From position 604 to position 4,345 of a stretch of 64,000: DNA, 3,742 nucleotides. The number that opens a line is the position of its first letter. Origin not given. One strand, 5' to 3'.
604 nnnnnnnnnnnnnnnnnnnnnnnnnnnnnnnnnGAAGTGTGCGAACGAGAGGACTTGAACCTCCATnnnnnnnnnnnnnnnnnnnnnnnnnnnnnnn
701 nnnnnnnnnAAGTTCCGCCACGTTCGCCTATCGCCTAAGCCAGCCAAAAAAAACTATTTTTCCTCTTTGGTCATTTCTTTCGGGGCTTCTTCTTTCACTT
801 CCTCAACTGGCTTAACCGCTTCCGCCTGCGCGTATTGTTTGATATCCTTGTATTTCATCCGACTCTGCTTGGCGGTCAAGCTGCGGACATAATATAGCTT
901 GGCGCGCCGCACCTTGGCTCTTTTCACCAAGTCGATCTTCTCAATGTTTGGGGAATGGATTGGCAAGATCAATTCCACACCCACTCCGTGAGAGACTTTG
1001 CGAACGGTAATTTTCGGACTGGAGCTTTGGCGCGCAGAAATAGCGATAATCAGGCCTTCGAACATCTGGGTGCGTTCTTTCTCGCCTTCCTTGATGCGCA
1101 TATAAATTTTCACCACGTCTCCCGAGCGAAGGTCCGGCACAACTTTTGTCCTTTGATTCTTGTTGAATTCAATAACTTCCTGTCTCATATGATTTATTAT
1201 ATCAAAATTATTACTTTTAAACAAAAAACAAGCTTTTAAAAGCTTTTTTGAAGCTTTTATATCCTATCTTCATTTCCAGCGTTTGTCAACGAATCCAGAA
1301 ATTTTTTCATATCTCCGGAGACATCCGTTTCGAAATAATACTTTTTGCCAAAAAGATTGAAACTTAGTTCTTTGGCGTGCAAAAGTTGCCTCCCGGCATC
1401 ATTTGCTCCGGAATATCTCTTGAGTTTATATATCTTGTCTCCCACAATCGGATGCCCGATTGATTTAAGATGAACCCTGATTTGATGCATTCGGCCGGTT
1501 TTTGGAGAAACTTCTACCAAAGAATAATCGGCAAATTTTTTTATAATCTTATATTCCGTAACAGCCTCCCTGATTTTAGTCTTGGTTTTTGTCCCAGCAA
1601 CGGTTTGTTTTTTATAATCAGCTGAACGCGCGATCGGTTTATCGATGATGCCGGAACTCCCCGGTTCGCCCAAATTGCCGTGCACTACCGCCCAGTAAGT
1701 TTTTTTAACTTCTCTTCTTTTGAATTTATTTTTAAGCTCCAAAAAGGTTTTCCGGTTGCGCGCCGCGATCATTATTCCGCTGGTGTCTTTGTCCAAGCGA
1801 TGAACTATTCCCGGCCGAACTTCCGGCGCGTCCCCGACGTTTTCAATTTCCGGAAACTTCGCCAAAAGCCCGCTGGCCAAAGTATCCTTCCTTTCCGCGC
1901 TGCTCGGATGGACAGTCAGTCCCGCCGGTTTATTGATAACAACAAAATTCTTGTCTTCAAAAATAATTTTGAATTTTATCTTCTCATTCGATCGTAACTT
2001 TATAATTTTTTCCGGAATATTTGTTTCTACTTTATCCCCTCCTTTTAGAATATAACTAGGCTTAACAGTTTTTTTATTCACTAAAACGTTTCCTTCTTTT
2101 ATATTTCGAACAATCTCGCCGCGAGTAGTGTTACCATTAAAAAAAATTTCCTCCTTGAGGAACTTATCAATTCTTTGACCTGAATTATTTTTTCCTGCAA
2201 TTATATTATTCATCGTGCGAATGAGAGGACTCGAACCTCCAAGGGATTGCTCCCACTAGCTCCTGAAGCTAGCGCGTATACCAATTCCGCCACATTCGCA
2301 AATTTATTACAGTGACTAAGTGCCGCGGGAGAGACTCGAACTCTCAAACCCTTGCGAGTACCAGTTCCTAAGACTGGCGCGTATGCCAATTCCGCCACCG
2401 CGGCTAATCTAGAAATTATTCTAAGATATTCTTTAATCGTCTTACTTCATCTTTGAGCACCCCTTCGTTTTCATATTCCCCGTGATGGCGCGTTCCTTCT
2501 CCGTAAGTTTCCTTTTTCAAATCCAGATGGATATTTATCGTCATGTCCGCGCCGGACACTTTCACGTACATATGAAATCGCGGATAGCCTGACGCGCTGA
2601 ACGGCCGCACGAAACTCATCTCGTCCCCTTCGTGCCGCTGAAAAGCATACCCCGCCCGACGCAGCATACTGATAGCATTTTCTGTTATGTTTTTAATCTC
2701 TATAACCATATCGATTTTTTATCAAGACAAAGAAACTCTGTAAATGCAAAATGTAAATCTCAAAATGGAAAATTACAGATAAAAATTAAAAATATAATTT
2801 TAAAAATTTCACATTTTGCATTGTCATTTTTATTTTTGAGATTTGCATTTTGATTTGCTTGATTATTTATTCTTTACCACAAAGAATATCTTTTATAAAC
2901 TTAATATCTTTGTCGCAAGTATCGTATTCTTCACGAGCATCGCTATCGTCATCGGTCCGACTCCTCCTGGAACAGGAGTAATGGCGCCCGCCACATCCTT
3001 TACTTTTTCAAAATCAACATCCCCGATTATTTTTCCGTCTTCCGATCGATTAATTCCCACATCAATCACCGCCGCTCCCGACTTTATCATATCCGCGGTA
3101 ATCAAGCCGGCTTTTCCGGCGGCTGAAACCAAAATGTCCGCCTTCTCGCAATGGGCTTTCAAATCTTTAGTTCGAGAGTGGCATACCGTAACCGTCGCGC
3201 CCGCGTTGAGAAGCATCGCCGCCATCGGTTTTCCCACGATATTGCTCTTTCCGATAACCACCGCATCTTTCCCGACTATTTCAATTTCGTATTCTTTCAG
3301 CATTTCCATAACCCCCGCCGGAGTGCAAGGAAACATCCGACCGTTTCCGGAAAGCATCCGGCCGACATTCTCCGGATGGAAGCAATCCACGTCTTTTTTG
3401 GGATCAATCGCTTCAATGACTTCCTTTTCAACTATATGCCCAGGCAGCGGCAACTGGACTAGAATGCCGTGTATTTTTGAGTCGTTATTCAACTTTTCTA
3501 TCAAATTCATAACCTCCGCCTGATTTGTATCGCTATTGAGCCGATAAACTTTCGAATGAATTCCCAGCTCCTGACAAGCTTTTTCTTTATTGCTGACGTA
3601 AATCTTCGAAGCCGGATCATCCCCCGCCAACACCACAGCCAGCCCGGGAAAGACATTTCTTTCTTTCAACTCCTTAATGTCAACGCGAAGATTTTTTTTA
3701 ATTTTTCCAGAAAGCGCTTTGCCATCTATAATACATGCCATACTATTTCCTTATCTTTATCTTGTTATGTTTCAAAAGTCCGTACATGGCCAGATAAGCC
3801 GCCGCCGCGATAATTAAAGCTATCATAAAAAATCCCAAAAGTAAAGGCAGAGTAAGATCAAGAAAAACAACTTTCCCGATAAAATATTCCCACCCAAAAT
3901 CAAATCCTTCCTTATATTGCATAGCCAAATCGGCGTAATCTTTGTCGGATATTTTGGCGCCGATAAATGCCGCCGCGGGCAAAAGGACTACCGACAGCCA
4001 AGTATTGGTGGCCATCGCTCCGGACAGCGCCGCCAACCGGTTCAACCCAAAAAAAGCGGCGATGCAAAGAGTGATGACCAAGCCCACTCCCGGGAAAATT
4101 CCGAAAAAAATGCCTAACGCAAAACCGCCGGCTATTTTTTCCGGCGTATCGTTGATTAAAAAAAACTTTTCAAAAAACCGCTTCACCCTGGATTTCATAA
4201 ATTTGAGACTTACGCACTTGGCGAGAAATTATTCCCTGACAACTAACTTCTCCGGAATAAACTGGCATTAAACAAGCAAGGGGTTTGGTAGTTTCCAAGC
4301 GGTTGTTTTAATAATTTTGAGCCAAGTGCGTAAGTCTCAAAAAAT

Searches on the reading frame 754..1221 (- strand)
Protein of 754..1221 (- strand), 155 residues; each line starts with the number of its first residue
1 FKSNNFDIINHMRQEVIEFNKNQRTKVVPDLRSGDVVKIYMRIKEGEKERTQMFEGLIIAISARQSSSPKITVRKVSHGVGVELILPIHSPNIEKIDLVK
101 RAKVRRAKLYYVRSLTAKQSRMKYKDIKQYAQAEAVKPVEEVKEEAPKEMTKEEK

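Call 73: search_protein_families(library=pfam, proteins=[window:754-1221:-], max_evalue=0.001)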
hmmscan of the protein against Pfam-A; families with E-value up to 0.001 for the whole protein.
window:754-1221:- (155 aa): 1 family
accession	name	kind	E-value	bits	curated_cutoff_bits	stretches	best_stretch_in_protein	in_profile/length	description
PF01245.26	Ribosomal_L19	-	1.2e-36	125.5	22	1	18-124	5-110/111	Ribosomal protein L19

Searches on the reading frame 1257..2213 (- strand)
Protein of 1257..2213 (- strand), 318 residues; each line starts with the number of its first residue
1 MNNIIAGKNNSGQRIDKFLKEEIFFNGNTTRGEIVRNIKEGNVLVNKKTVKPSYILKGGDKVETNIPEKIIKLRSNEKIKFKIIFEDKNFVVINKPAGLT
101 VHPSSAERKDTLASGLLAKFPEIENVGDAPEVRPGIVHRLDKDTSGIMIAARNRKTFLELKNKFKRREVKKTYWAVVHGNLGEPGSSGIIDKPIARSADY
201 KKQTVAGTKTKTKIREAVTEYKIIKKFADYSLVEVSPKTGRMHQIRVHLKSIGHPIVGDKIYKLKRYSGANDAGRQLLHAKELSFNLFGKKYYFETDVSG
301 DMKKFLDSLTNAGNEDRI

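Call 62: find_encoding_contigs(protein=window:1257-2213:-, flank=10000, max_places=1)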
Protein window:1257-2213:- (318 aa): 1 contig read that carries it; 1 place shown.
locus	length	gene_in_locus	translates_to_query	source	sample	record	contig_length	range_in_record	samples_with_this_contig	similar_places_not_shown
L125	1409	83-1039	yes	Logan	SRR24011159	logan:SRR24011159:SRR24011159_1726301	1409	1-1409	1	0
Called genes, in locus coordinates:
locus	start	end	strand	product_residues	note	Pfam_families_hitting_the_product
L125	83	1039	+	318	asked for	PF01479:S4, PF00849:PseudoU_synth_2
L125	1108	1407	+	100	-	?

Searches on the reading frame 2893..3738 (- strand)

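Call 73: search_protein_families(library=pfam, proteins=[window:2893-3738:-], max_evalue=0.001)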
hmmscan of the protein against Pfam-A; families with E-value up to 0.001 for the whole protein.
window:2893-3738:- (281 aa): 2 families
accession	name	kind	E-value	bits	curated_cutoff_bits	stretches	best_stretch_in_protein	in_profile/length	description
PF02882.25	THF_DHG_CYH_C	-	1.2e-71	239.7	27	1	121-277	1-157/160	Tetrahydrofolate dehydrogenase/cyclohydrolase, NAD(P)-binding domain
PF00763.28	THF_DHG_CYH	-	3.7e-44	150.1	32.8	1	4-118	1-115/115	Tetrahydrofolate dehydrogenase/cyclohydrolase, catalytic domain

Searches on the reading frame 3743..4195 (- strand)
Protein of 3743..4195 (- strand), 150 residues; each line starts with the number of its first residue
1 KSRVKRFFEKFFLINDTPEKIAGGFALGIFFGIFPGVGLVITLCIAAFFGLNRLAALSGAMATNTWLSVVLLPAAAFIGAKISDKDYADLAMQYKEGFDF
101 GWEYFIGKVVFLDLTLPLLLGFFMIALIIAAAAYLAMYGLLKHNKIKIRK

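Call 73: search_protein_families(library=pfam, proteins=[window:3743-4195:-], max_evalue=0.001)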
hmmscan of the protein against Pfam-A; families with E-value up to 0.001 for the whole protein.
window:3743-4195:- (150 aa): 1 family
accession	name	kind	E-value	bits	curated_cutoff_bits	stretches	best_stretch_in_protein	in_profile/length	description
PF09835.14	DUF2062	-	5e-22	78.9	27.4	1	4-146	4-143/147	Uncharacterized protein conserved in bacteria (DUF2062)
